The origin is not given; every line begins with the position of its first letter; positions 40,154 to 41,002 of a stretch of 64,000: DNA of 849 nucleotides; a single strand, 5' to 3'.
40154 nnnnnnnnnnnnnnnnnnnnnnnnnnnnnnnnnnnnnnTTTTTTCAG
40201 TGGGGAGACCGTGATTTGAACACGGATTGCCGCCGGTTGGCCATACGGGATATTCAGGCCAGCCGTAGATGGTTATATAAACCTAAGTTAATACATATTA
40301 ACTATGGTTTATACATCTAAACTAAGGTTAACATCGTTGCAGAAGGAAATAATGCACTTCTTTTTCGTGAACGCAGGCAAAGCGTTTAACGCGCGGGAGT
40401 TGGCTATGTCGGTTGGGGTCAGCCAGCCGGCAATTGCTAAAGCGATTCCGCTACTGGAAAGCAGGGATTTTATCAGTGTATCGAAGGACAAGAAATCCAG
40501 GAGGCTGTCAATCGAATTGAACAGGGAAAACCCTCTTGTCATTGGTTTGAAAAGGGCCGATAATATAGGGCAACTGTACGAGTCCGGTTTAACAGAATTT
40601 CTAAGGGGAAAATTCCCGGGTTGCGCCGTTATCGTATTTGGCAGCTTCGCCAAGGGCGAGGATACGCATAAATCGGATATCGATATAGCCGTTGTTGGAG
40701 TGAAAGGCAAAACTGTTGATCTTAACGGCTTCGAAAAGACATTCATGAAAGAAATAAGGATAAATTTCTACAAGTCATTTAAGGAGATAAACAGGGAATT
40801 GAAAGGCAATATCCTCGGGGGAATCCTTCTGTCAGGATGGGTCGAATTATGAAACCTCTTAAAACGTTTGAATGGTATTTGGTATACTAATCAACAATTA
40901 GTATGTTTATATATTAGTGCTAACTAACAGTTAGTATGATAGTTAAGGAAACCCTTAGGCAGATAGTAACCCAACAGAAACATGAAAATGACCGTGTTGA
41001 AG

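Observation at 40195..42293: About 2-kb cassette (nucleotidyltransferase + DUF4143 AAA ATPase) bracketed by 31-bp direct repeats derived from the tRNA-Pro 3' end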

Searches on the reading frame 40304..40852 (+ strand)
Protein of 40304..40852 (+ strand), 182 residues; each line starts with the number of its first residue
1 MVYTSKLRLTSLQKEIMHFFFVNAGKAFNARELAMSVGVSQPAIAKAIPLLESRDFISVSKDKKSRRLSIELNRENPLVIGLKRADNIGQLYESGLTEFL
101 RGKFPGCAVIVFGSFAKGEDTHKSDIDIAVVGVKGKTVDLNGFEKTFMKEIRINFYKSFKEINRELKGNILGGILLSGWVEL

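Call 13: search_protein_families(library=pfam, proteins=[window:40304-40852:+], max_evalue=0.01)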
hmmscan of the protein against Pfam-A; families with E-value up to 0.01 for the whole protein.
window:40304-40852:+ (182 aa): 4 families
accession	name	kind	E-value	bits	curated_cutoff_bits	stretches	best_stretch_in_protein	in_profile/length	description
PF01909.29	NTP_transf_2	-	3e-08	34.4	21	1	97-147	5-60/93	Nucleotidyltransferase domain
PF18765.7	Polbeta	-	5.8e-08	33.2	26.9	1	108-139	15-46/93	Polymerase beta, Nucleotidyltransferase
PF22600.2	MTPAP-like_central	-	6.4e-06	26.7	27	1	96-151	29-83/139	Poly(A) RNA polymerase, mitochondrial-like, central palm domain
PF01047.28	MarR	-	4.5e-05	23.7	24.6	1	29-67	19-57/59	MarR family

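Call 57: search_protein_families(library=padloc, proteins=[window:40304-40852:+], max_evalue=0.01)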
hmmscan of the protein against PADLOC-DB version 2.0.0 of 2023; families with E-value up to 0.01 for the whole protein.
window:40304-40852:+ (182 aa): 12 families
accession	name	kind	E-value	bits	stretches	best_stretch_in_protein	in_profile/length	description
PDLC04368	PDC-M05A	-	3.1e-13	48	1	9-158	11-163/201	-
PDLC04369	PDC-M05A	-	6.3e-07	27.2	1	16-150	18-147/201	-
PDLC01853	CARF3--CARF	-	8.6e-07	26.8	1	8-71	135-199/209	-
PDLC04904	PDC-S09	-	8.7e-07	27.1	1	109-140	28-60/104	-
PDLC04903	PDC-S09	-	1.3e-06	26.6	1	108-136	28-55/108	-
PDLC04906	PDC-S09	-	2.2e-06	25.9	1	103-136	21-54/98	-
PDLC04902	PDC-S09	-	5.5e-06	24.6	1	109-138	24-53/97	-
PDLC04907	PDC-S09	-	9.8e-06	23.7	1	98-131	19-52/114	-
PDLC01866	CARF3--CARF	-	9.5e-05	20.5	1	7-70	135-196/207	-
PDLC04901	PDC-S09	-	0.00018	20.2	1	107-135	22-50/126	-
PDLC04778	PDC-M70A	-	0.00032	18.1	1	106-131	47-72/355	-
PDLC04372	PDC-M05A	-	0.003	15.8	1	109-134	79-104/167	-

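Call 58: search_protein_families(library=ncbifam, proteins=[window:40304-40852:+], max_evalue=0.01)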
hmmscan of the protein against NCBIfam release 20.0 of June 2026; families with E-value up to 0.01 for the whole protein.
window:40304-40852:+ (182 aa): 2 families
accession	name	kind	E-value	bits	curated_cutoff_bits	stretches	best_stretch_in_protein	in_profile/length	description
NF047752.1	MntA_antitoxin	equivalog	1.3e-07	31.4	60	1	106-134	7-34/106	type VII toxin-antitoxin system MntA family adenylyltransferase antitoxin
NF038251.1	AdcR_fam_Zn_TF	equivalog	1e-05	25.8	175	1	4-69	29-91/143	zinc-dependent MarR family transcriptional regulator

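Call 59: find_homologous_proteins(query=window:40304-40852:+, max_evalue=0.00001)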
Query window:40304-40852:+ (182 aa): 130 proteins with E <= 0.00001 among 210 candidates; the best 120 are listed.
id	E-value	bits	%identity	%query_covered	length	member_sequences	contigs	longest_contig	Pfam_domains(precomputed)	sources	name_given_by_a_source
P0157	2.8e-112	390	100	100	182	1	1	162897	PF18765.8,PF22600.3,PF01909.30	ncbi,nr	ncbi:MAG: nucleotidyltransferase domain-containing protein [Candidatus Aenigmarchaeota archaeon]|nr:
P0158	5.6e-103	360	91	100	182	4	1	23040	PF18765.8,PF22600.3,PF01909.30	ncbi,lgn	-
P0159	1.7e-97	342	85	100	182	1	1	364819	PF18765.8,PF22600.3,PF01909.30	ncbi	-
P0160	4.9e-85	301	79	97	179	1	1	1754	PF18765.8,PF22600.3,PF01909.30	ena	-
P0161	2.1e-83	296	77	97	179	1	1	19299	PF18765.8,PF22600.3,PF01909.30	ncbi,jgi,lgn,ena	ncbi:MAG: nucleotidyltransferase domain-containing protein [Candidatus Aenigmatarchaeota archaeon]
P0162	5.2e-83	295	77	97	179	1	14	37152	PF18765.8,PF22600.3,PF01909.30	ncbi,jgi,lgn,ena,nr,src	ncbi:MAG TPA: nucleotidyltransferase domain-containing protein [archaeon]|nr:nucleotidyltransferase 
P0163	4.5e-81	289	74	97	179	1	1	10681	PF01047.29,PF18765.8,PF22600.3,PF01909.30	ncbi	-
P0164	9.3e-81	288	74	97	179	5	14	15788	PF18765.8,PF22600.3,PF01909.30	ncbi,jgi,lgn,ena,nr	ncbi:MAG: nucleotidyltransferase domain-containing protein [Candidatus Aenigmarchaeota archaeon]|nr:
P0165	6.6e-80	285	74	97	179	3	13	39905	PF18765.8,PF22600.3,PF01909.30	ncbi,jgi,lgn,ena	-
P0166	8.8e-80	284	74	97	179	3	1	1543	PF18765.8,PF22600.3,PF01909.30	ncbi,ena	-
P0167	1.3e-79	284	72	97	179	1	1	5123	PF18765.8,PF22600.3,PF01909.30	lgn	-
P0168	2.6e-79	283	74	97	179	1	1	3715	PF18765.8,PF22600.3,PF01909.30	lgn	-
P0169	4.6e-79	282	75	97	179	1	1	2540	PF18765.8,PF22600.3,PF01909.30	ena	-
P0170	8.4e-79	281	74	97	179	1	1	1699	PF18765.8,PF22600.3,PF01909.30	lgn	-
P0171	9.0e-79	281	72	97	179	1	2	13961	PF18765.8,PF12802.14,PF01909.30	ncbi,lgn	-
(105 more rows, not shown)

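Call 60: find_encoding_contigs(protein=P0158, flank=8000, max_places=3)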
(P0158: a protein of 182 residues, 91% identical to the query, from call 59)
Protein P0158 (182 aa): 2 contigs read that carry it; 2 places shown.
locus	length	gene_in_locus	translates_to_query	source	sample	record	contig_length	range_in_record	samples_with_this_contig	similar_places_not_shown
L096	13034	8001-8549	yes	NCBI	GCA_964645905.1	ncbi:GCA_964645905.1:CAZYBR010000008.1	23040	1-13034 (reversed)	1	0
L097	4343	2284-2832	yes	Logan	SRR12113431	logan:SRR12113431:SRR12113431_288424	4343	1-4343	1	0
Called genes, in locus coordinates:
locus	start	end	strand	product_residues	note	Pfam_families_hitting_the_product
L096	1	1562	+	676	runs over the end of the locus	PF09250:Prim-Pol, PF01807:Zn_ribbon_DnaG, PF27228:MTBMA_p00010_2nd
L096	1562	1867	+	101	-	-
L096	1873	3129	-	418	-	-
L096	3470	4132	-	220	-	PF13676:TIR_2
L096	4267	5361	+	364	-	-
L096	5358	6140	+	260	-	-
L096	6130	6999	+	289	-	-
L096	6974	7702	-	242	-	-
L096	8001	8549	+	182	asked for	PF22600:MTPAP-like_central (weak), PF01909:NTP_transf_2, PF18765:Polbeta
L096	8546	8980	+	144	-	-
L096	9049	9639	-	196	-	-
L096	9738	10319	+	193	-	PF01613:Flavin_Reduct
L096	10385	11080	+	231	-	PF01817:CM_2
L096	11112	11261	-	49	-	-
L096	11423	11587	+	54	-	-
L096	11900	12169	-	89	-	-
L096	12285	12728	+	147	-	-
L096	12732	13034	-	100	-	?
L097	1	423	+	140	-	?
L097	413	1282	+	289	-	-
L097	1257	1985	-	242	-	-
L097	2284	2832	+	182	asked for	PF22600:MTPAP-like_central (weak), PF01909:NTP_transf_2, PF18765:Polbeta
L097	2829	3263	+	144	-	-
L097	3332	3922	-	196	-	-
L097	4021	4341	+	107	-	?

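Call 61: find_encoding_contigs(protein=P0159, flank=8000, max_places=2)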
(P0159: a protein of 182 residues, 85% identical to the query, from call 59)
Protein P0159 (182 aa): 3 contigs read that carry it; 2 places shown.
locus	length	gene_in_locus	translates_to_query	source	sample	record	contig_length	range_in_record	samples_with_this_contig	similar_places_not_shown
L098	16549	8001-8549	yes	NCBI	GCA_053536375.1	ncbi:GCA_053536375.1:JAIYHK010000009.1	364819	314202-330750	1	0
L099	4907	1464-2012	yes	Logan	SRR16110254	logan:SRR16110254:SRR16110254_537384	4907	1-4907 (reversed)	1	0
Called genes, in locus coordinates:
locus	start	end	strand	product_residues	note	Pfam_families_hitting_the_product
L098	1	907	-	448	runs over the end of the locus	PF09254:FokI_cleav_dom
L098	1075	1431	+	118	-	-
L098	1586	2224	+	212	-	PF18765:Polbeta (weak), PF01909:NTP_transf_2 (weak)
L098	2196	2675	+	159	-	-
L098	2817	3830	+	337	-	-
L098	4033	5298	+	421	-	PF01637:ATPase_2 (faint), PF25199:nSTAND_NTPase5 (weak), PF13173:AAA_14, PF13635:DUF4143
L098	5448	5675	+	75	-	-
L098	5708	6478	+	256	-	-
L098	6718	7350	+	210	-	PF01909:NTP_transf_2, PF18765:Polbeta (weak)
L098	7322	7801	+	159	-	PF05168:HEPN (faint)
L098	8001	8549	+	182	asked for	PF22600:MTPAP-like_central (weak), PF01909:NTP_transf_2, PF18765:Polbeta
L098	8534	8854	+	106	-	-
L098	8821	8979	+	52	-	-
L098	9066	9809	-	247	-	-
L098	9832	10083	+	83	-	-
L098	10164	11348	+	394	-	-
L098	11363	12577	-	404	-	PF12704:MacB_PCD, PF02687:FtsX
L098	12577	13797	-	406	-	PF12704:MacB_PCD, PF02687:FtsX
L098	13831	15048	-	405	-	-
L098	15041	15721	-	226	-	PF02463:SMC_N (faint), PF00005:ABC_tran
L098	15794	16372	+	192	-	PF01613:Flavin_Reduct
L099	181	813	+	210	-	PF01909:NTP_transf_2, PF18765:Polbeta (weak)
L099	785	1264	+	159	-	PF05168:HEPN (faint)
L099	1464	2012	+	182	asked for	PF22600:MTPAP-like_central (weak), PF01909:NTP_transf_2, PF18765:Polbeta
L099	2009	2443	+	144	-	-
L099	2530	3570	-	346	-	-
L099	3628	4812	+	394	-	-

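Call 70: search_protein_families(library=padloc, proteins=[L096:8546-8980:+], max_evalue=0.01)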
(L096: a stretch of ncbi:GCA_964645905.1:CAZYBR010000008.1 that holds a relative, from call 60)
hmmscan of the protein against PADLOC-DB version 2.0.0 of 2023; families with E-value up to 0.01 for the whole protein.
L096:8546-8980:+ (144 aa): 0 families

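Call 71: search_protein_families(library=pfam, proteins=[L096:8546-8980:+], max_evalue=1)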
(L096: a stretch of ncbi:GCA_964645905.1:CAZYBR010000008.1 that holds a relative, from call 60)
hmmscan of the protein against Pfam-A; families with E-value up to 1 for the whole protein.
L096:8546-8980:+ (144 aa): 1 family
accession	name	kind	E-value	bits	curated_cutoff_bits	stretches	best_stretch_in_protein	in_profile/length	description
PF22357.2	AF1548-like_C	-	0.073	13.6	23.9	1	42-65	33-56/56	AF1548-like, C-terminal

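Call 73: search_solved_structures(query=L096:8546-8980:+, max_evalue=10)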
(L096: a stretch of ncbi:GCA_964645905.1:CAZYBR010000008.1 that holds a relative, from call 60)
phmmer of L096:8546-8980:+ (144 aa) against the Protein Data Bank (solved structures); distinct sequences matched with E-value up to 10: 1.
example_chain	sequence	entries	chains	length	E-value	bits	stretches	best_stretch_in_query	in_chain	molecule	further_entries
9qgm_8A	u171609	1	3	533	2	12.1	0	36-85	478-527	Photorhabdus luminescens subsp. laumondii TTO1 complete genome segment 6/17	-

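Call 89: find_encoding_contigs(protein=P0162, flank=4000, max_places=8)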
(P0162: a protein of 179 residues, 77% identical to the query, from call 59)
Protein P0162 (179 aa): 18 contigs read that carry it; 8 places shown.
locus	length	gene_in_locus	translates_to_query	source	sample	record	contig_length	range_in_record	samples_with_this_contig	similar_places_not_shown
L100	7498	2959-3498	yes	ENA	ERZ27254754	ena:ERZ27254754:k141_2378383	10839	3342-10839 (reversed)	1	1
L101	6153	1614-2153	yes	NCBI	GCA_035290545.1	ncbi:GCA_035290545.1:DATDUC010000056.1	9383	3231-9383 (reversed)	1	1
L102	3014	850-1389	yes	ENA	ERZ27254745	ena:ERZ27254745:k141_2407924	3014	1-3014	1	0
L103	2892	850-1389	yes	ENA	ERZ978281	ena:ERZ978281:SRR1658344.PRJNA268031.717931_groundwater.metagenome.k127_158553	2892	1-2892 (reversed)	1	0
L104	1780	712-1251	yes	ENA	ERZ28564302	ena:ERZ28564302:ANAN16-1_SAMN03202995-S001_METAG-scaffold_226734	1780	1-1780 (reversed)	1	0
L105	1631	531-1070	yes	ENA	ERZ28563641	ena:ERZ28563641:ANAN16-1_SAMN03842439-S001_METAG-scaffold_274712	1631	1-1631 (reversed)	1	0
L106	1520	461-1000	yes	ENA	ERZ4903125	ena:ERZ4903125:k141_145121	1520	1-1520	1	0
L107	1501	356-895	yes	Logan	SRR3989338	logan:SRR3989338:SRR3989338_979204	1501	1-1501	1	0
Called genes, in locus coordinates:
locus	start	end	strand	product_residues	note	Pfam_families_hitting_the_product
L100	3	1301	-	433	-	?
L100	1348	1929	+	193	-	-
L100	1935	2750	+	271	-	PF10977:DUF2797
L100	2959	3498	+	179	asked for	PF22600:MTPAP-like_central (weak), PF01909:NTP_transf_2, PF18765:Polbeta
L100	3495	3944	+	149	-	-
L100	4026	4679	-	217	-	PF00753:Lactamase_B, PF19583:ODP, PF23023:Anti-Pycsar_Apyc1 (faint)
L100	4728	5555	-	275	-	PF00483:NTP_transferase, PF12804:NTP_transf_3 (weak)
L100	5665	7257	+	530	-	PF00288:GHMP_kinases_N, PF08544:GHMP_kinases_C (weak), PF13580:SIS_2, PF01380:SIS (weak)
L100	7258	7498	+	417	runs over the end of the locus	PF00702:Hydrolase (faint), PF08645:PNK3P, PF13419:HAD_2 (weak), PF13242:Hydrolase_like, PF00483:NTP_transferase, PF12804:NTP_transf_3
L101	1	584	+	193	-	?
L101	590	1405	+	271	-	PF10977:DUF2797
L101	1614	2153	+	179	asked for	PF22600:MTPAP-like_central (weak), PF01909:NTP_transf_2, PF18765:Polbeta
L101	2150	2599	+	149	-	-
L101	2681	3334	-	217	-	PF00753:Lactamase_B, PF19583:ODP, PF23023:Anti-Pycsar_Apyc1 (faint)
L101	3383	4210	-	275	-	PF00483:NTP_transferase, PF12804:NTP_transf_3 (weak)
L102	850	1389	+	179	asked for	PF22600:MTPAP-like_central (weak), PF01909:NTP_transf_2, PF18765:Polbeta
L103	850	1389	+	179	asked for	PF22600:MTPAP-like_central (weak), PF01909:NTP_transf_2, PF18765:Polbeta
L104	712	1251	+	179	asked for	PF22600:MTPAP-like_central (weak), PF01909:NTP_transf_2, PF18765:Polbeta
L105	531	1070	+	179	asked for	PF22600:MTPAP-like_central (weak), PF01909:NTP_transf_2, PF18765:Polbeta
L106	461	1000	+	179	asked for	PF22600:MTPAP-like_central (weak), PF01909:NTP_transf_2, PF18765:Polbeta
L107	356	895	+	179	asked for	PF22600:MTPAP-like_central (weak), PF01909:NTP_transf_2, PF18765:Polbeta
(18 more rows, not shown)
